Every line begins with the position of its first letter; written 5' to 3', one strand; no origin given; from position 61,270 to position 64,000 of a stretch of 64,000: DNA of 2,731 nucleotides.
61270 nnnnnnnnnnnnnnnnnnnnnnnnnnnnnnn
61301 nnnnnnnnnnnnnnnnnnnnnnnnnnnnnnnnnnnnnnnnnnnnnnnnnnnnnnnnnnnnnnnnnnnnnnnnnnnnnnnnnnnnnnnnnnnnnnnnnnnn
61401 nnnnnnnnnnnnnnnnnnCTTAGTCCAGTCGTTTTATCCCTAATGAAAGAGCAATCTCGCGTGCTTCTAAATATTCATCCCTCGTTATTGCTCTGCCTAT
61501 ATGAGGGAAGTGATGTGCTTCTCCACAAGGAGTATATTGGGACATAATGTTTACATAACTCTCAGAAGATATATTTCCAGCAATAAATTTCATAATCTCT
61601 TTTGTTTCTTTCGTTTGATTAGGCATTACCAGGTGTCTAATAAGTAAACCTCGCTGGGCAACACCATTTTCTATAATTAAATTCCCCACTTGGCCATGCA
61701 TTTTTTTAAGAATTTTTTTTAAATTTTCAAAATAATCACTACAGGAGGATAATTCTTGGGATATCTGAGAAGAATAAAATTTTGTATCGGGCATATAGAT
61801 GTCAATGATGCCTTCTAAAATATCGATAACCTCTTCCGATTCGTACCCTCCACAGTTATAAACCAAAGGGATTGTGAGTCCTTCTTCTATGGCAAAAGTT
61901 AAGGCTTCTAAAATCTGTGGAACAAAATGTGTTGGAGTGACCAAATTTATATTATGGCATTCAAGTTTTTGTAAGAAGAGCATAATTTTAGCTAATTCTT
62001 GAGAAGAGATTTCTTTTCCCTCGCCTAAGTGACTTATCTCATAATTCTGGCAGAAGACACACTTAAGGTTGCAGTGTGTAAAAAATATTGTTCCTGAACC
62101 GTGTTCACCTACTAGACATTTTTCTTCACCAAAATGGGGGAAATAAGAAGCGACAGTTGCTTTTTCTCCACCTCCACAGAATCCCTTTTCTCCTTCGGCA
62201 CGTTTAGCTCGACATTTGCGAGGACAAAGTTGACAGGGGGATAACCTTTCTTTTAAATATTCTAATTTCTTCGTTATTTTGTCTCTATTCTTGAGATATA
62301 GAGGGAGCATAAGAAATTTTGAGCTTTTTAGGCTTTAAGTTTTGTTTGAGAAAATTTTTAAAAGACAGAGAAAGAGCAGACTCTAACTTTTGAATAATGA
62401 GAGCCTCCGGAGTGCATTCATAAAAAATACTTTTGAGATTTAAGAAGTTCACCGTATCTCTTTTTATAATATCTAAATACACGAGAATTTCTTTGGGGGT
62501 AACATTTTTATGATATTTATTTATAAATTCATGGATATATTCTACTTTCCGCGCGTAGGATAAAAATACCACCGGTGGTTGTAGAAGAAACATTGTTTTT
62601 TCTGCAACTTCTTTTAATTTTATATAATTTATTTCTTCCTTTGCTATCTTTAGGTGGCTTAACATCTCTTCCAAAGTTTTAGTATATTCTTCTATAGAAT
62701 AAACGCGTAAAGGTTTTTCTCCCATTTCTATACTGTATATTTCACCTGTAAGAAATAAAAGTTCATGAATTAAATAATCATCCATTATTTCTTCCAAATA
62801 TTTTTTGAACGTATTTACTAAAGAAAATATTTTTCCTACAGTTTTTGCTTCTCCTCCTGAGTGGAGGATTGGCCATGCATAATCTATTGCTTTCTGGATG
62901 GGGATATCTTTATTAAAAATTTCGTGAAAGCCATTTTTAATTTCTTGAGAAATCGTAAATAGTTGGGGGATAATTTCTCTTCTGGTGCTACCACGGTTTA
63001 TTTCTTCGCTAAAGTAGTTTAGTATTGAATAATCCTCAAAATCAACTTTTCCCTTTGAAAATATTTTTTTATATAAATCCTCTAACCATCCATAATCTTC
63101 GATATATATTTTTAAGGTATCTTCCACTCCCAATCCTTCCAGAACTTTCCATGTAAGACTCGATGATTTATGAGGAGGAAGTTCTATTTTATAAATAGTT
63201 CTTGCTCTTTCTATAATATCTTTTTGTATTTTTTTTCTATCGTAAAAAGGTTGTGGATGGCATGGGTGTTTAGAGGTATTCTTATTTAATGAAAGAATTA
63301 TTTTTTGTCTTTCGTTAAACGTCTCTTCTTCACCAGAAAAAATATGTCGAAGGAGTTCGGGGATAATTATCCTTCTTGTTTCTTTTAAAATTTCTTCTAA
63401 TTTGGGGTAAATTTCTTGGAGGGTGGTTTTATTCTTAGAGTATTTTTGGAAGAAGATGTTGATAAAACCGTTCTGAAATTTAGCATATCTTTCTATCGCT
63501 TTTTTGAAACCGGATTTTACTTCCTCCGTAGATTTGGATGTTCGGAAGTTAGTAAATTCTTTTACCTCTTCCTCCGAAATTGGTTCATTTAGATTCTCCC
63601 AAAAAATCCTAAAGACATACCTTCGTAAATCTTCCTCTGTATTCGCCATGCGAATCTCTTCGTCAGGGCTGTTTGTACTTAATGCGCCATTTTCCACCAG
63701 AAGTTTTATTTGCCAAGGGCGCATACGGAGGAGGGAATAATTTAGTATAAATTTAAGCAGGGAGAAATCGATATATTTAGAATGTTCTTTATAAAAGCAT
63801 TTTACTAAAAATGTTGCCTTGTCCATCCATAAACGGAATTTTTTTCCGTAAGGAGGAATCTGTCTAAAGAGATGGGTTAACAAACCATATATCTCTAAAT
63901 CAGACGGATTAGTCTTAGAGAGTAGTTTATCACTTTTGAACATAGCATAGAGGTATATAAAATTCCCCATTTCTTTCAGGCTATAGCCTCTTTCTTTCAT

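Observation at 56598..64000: Minus-strand operon: unknown 571-aa protein, PflX-like radical SAM enzyme, and a 1606-aa multi-TM protein with beta-repeat ectodomain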

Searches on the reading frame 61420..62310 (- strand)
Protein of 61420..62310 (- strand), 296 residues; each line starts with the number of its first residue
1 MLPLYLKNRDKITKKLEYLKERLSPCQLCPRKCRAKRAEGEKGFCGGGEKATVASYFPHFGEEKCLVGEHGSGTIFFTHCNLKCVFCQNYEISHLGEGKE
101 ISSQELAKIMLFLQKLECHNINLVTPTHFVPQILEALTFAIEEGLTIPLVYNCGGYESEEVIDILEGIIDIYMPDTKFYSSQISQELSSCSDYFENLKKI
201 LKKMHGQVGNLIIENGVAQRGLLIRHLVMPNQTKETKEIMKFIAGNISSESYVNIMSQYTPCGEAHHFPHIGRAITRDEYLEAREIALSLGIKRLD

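Call 3: search_protein_families(library=pfam, proteins=[window:61420-62310:-], max_evalue=0.1)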
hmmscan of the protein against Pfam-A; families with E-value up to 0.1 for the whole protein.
window:61420-62310:- (296 aa): 2 families
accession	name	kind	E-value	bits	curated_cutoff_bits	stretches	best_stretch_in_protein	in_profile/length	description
PF04055.27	Radical_SAM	-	8.4e-10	39.5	29.5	1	75-243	2-166/166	Radical SAM superfamily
PF13353.11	Fer4_12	-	0.00026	21.8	22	1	74-124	9-59/137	4Fe-4S single cluster domain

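Call 4: search_protein_families(library=ncbifam, proteins=[window:61420-62310:-], max_evalue=0.1)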
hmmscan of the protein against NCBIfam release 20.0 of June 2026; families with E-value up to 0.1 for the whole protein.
window:61420-62310:- (296 aa): 12 families
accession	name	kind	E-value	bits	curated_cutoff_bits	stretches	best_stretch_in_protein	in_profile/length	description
TIGR02495.1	NrdG2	equivalog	1.1e-06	28.1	131.15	1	72-110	18-56/193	anaerobic ribonucleoside-triphosphate reductase activating protein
TIGR04337.1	AmmeMemoSam_rS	hypoth_equivalog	4.2e-06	25.9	220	1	25-145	13-147/349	AmmeMemoRadiSam system radical SAM enzyme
TIGR02493.1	PFLA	equivalog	0.00042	19.8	231.75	1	74-111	19-56/235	pyruvate formate-lyase-activating protein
NF008356.0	PRK11145.1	equivalog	0.0012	18.2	375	1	75-191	25-146/246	pyruvate formate lyase 1-activating protein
TIGR02494.1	PFLE_PFLC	subfamily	0.0033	16.7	174.35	0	74-91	18-35/293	glycyl-radical enzyme activating protein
NF050035.1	rSAM_WgK_link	exception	0.0077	15.3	650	1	79-131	18-70/367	radical SAM/SPASM peptide maturase WgkB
TIGR02668.1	moaA_archaeal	equivalog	0.014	14.4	325.25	0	78-122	18-61/303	GTP 3',8-cyclase MoaA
TIGR02826.1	RNR_activ_nrdG3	equivalog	0.026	14.3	151.7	1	75-110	20-55/148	anaerobic ribonucleoside-triphosphate reductase activating protein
NF001199.0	PRK00164.2-1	equivalog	0.026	13.7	231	1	78-123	20-64/308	GTP 3',8-cyclase MoaA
TIGR02666.1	moaA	equivalog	0.028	13.4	284.05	1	79-123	19-65/336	GTP 3',8-cyclase MoaA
TIGR02491.1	NrdG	equivalog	0.044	13.7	126.1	1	73-161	18-110/154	anaerobic ribonucleoside-triphosphate reductase activating protein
TIGR04395.1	cutC_activ_rSAM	equivalog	0.049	12.9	360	0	152-204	164-218/309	choline TMA-lyase-activating enzyme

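Call 48: find_related_loci(query=window:61420-62310:-, collection=genome_contigs, flank=8000)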
Query window:61420-62310:- (296 aa) in genome_contigs; peptide patterns used: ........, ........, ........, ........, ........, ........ (x = any residue, [..] = any of these).
600 stretches matched a pattern (row limit reached: there are more); 562 encode a relative of the query (tblastn E <= 1e-3); the best 80 are kept; 80 distinct loci.
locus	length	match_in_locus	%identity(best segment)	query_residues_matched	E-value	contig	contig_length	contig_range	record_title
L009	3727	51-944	65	1-295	4e-131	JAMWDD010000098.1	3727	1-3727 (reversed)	MAG: Candidatus Omnitrophota bacterium isolate QZM4_2.bins.406.Tibet NODE_97457_length_3727_cov_2.398611, whole genome s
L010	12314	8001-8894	60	1-296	1e-121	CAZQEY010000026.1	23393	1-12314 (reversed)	MAG TPA_asm: uncultured Planctomycetales bacterium isolate binchicken_co178_242 genome assembly, contig: NODE_2948_lengt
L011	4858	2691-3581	55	3-296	3e-108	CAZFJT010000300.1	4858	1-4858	MAG TPA_asm: uncultured Syntrophales bacterium isolate binchicken_co15_220 genome assembly, contig: NODE_17594_length_48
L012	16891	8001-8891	55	3-296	1e-107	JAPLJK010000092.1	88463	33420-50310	MAG: Deltaproteobacteria bacterium isolate LacPavin_0920_SED4_MAG_50_153 LacPavin_0920_SED4_scaffold_270557, whole genom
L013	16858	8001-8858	58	8-294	6e-107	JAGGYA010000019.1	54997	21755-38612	MAG: Candidatus Calescamantes bacterium isolate AUK166 PB_MBMC_120_c_000000000014, whole genome shotgun sequence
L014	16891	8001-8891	54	3-296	5e-106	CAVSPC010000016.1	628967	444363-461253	MAG: uncultured delta proteobacterium isolate MFD01299.bin.3.165 genome assembly, contig: contig_6642, whole genome shot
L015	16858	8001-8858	54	11-296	6e-105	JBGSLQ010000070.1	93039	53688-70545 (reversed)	MAG: Desulfomonilaceae bacterium isolate JTS-AC162 k141_2609165, whole genome shotgun sequence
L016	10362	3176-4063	54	2-294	6e-105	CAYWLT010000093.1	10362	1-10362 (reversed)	MAG TPA_asm: uncultured Thermodesulfobacteriota bacterium isolate binchicken_co74_409 genome assembly, contig: NODE_1226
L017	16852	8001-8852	56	10-296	1e-104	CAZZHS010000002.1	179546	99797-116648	MAG TPA_asm: uncultured Syntrophobacteraceae bacterium isolate binchicken_co168_8 genome assembly, contig: NODE_56_lengt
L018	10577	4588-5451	53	8-294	1e-104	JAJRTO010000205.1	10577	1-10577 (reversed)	MAG: Candidatus Poribacteria bacterium isolate Dive96_bin1.70 k141_1955945, whole genome shotgun sequence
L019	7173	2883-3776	52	2-296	2e-104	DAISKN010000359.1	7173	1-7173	MAG TPA_asm: Acidobacteriota bacterium isolate CTOTU25575 NODE_6225_length_7173_cov_4.153976, whole genome shotgun seque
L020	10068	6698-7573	52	6-296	8e-104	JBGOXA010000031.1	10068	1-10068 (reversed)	MAG: Dehalococcoidia bacterium isolate OBJ_0618_130150_78 k141_461101_length_10068_cov_77.0000, whole genome shotgun seq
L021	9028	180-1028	58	11-294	1e-103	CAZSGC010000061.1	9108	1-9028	MAG TPA_asm: uncultured bacterium isolate binchicken_co80_158 genome assembly, contig: NODE_2810_length_9108_cov_15.4574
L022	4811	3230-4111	55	4-296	1e-103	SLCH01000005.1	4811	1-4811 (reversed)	MAG: Syntrophobacteraceae bacterium isolate CSSed162cmB_493R1 CSSed16-2cmB-94144, whole genome shotgun sequence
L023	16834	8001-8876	55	3-294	5e-107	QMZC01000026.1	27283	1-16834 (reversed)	MAG: Archaeoglobales archaeon isolate B5_G16 B5_Guay16_scaffold_00620, whole genome shotgun sequence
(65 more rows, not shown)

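Call 98: search_solved_structures(query=window:61420-62310:-, max_evalue=0.01)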
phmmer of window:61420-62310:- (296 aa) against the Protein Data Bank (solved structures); distinct sequences matched with E-value up to 0.01: 0.

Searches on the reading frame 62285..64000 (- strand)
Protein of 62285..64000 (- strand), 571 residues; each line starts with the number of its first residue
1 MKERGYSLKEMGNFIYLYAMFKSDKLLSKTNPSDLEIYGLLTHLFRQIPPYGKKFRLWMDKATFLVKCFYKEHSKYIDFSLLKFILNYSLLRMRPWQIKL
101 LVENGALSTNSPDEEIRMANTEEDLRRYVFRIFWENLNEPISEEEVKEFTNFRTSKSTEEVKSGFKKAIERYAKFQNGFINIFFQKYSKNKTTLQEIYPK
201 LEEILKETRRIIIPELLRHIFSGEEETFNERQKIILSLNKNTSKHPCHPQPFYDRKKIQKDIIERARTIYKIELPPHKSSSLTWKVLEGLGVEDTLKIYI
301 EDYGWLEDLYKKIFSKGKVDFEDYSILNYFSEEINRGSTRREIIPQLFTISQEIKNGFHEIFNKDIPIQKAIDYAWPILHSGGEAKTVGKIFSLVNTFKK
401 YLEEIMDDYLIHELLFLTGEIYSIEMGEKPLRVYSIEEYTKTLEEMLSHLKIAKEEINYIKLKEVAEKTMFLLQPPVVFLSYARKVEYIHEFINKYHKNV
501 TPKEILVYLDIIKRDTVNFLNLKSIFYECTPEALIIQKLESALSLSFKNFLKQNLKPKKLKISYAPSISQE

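Call 3: search_protein_families(library=pfam, proteins=[window:62285-64000:-], max_evalue=0.1)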
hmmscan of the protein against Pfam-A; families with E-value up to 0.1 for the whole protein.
window:62285-64000:- (571 aa): 3 families
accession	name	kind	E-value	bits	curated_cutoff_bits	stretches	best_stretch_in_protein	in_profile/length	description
PF14323.11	GxGYxYP_C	-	0.00071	19.9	27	1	109-206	127-226/242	GxGYxYP putative glycoside hydrolase C-terminal domain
PF20234.3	DUF6591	-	0.03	14.5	27.1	0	143-193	127-176/228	Family of unknown function (DUF6591)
PF03981.17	Ubiq_cyt_C_chap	-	0.076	13.5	21.5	0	121-173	33-82/140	Ubiquinol-cytochrome C chaperone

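Call 4: search_protein_families(library=ncbifam, proteins=[window:62285-64000:-], max_evalue=0.1)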
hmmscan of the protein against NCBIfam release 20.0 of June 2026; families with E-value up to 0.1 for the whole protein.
window:62285-64000:- (571 aa): 0 families

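Call 25: find_homologous_proteins(query=window:62285-64000:-)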
Query window:62285-64000:-: 8000 candidates shared short words with the query, none scored E <= 0.001.
